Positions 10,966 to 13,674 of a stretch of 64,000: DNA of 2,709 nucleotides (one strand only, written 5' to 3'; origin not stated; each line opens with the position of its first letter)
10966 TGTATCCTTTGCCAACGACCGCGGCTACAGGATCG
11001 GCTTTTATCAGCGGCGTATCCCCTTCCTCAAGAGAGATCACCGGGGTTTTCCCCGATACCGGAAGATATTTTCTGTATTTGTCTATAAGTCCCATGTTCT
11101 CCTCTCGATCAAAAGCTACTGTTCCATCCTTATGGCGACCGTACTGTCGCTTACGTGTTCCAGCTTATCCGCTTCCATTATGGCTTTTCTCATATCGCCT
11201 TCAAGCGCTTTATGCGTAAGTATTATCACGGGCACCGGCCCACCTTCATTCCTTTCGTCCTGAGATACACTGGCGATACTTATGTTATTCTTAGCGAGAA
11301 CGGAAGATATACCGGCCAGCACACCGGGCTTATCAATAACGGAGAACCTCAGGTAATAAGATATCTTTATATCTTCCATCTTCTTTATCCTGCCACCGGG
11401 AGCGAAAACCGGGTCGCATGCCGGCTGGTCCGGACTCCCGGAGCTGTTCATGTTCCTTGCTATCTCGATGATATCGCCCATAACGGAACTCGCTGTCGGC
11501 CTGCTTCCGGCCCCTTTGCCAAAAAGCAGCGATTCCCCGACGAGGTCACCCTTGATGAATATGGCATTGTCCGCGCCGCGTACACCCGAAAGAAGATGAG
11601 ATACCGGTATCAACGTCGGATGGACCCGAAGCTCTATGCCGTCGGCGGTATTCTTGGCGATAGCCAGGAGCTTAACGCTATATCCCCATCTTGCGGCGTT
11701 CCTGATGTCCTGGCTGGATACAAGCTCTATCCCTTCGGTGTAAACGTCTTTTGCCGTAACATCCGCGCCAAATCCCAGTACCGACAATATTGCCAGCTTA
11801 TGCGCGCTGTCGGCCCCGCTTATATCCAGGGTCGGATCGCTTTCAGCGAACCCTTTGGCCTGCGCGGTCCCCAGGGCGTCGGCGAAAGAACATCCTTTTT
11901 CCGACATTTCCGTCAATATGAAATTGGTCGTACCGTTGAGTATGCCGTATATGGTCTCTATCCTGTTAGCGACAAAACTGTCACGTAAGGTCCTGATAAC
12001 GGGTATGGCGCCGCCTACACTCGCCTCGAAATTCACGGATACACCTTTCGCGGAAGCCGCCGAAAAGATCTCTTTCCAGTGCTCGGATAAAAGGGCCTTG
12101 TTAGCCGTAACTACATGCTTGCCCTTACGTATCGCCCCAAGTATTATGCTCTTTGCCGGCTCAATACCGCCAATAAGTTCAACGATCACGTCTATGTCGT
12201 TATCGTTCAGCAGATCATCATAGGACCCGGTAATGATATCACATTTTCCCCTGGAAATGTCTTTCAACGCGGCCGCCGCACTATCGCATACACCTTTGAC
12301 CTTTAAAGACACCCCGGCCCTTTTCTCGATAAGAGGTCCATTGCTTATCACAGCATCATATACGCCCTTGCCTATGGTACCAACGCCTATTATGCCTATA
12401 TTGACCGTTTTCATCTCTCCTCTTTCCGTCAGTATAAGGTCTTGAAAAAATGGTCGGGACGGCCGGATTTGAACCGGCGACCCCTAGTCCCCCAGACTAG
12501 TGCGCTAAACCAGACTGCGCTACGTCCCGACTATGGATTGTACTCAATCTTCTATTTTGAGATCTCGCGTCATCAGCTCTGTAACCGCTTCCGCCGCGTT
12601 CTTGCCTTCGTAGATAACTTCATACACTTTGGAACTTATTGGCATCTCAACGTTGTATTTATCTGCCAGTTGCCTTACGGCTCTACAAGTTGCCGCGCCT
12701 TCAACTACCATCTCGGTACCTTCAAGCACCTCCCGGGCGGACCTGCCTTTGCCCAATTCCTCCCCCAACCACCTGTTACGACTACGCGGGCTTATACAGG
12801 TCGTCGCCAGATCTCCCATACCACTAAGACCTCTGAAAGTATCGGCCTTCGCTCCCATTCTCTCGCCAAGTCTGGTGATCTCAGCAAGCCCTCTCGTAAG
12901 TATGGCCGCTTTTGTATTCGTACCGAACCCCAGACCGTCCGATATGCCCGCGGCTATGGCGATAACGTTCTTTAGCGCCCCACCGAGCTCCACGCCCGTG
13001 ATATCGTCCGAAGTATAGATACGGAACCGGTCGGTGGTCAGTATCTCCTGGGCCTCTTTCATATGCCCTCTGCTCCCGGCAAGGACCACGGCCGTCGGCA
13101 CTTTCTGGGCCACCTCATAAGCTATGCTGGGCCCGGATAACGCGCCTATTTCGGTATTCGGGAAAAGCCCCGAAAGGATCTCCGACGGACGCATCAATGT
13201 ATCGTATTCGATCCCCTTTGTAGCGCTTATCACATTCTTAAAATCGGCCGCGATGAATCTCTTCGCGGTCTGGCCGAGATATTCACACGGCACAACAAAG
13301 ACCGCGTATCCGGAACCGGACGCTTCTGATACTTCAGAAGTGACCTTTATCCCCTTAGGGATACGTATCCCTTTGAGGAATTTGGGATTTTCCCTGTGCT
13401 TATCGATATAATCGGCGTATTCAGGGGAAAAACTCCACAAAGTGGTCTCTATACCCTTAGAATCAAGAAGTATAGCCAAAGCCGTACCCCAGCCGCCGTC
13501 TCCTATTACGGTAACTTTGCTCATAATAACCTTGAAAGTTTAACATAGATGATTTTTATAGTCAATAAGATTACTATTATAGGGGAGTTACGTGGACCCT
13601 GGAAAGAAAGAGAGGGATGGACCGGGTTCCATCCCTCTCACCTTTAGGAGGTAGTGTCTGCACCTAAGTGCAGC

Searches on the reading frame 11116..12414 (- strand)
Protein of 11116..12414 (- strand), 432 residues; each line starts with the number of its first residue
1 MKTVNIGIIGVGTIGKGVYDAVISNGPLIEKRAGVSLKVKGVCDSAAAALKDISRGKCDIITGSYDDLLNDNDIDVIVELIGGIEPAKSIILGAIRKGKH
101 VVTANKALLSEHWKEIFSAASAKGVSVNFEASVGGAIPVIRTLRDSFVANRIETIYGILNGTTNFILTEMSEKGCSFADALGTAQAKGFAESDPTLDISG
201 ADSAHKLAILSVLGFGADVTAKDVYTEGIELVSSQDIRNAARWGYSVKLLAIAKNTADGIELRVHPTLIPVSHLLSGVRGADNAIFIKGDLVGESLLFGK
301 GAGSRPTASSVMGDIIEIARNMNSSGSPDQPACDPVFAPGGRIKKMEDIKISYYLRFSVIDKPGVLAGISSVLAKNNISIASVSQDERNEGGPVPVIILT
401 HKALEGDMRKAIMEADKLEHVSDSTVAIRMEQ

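Call 3: search_protein_families(library=ncbifam, proteins=[window:11116-12414:-], max_evalue=0.00001)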
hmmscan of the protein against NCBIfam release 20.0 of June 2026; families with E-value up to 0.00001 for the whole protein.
window:11116-12414:- (432 aa): 7 families
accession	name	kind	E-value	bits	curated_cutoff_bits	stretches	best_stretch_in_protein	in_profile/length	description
NF004976.0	PRK06349.1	subfamily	1e-149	499.3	205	1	1-432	2-428/430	homoserine dehydrogenase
NF004912.0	PRK06270.1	equivalog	4.1e-82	276.3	373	1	1-323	1-341/343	homoserine dehydrogenase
NF006235.0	PRK08374.1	equivalog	2.6e-53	181.2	451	1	3-323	2-333/336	homoserine dehydrogenase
NF005290.0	PRK06813.1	equivalog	3.9e-47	160.9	286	1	81-322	98-340/346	homoserine dehydrogenase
NF005002.0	PRK06392.1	equivalog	5e-33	114.4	296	1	1-231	1-244/329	homoserine dehydrogenase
NF006959.0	PRK09436.1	equivalog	2.8e-31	108.4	726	1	2-228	464-703/819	bifunctional aspartate kinase/homoserine dehydrogenase I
NF007003.0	PRK09466.1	subfamily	2.2e-18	66.1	582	1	2-226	457-695/810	bifunctional aspartate kinase/homoserine dehydrogenase II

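Call 4: search_protein_families(library=pfam, proteins=[window:11116-12414:-], max_evalue=0.00001)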
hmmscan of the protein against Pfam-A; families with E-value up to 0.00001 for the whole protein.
window:11116-12414:- (432 aa): 3 families
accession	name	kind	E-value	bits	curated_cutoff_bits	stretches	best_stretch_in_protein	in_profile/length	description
PF00742.24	Homoserine_dh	-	1.6e-61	207.6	22.9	1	138-316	1-173/173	Homoserine dehydrogenase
PF03447.22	NAD_binding_3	-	8.1e-19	68.9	24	1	10-130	1-116/116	Homoserine dehydrogenase, NAD binding domain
PF01842.31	ACT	-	9.4e-10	38.5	27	1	353-412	1-61/66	ACT domain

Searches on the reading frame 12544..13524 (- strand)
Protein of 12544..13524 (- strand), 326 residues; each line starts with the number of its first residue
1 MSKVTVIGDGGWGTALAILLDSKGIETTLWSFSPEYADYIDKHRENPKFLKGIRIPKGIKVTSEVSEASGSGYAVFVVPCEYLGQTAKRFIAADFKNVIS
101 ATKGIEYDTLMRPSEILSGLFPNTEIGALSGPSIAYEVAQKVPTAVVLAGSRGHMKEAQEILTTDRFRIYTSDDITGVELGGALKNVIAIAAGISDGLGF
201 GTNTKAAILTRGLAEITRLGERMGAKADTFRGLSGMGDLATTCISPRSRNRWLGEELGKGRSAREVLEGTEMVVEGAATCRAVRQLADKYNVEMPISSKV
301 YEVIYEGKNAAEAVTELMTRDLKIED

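Call 14: search_protein_families(library=pfam, proteins=[window:12544-13524:-], max_evalue=0.001)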
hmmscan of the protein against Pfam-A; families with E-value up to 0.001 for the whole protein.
window:12544-13524:- (326 aa): 3 families
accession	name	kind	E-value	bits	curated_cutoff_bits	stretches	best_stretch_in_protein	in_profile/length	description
PF07479.19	NAD_Gly3P_dh_C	-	1.2e-56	191.3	25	1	174-314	1-141/142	NAD-dependent glycerol-3-phosphate dehydrogenase C-terminus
PF01210.29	NAD_Gly3P_dh_N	-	2.7e-38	131.8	23.1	1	3-151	1-153/158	NAD-dependent glycerol-3-phosphate dehydrogenase N-terminus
PF20618.3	GPD_NAD_C_bact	-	2.9e-20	73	27.6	1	234-300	1-66/66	Bacterial GPD, NAD-dependent C-terminal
